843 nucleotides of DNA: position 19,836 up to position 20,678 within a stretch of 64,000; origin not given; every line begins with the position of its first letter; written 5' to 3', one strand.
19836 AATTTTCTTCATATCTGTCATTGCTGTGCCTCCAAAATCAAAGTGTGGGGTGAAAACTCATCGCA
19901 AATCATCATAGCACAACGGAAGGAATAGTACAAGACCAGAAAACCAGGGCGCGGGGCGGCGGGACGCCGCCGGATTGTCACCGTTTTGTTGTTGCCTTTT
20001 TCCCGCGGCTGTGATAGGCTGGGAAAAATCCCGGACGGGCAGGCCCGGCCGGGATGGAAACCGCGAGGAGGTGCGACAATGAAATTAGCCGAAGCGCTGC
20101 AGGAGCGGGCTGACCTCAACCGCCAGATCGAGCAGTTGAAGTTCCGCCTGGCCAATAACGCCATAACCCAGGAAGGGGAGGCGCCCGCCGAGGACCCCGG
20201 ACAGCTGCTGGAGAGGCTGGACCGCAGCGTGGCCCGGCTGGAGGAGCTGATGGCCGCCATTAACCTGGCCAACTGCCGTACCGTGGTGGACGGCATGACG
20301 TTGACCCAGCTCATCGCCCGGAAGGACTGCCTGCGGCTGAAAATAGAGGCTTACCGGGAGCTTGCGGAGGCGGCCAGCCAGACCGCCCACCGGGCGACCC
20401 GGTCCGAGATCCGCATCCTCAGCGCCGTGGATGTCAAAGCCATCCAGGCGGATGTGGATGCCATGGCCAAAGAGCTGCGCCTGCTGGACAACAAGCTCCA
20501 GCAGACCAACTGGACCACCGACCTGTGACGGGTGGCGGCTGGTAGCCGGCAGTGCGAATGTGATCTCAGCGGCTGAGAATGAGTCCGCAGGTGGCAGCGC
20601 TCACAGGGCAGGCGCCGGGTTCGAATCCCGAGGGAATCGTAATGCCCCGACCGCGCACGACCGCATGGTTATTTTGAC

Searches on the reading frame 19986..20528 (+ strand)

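Call 50: search_protein_families(library=pfam, proteins=[window:19986-20528:+], max_evalue=0.0001)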
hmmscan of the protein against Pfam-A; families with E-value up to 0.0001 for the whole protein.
window:19986-20528:+ (180 aa): 1 family
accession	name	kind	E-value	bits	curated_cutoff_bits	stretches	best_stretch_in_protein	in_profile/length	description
PF20935.2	DUF6847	-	4.7e-49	166.4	27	1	41-180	1-141/141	Family of unknown function (DUF6847)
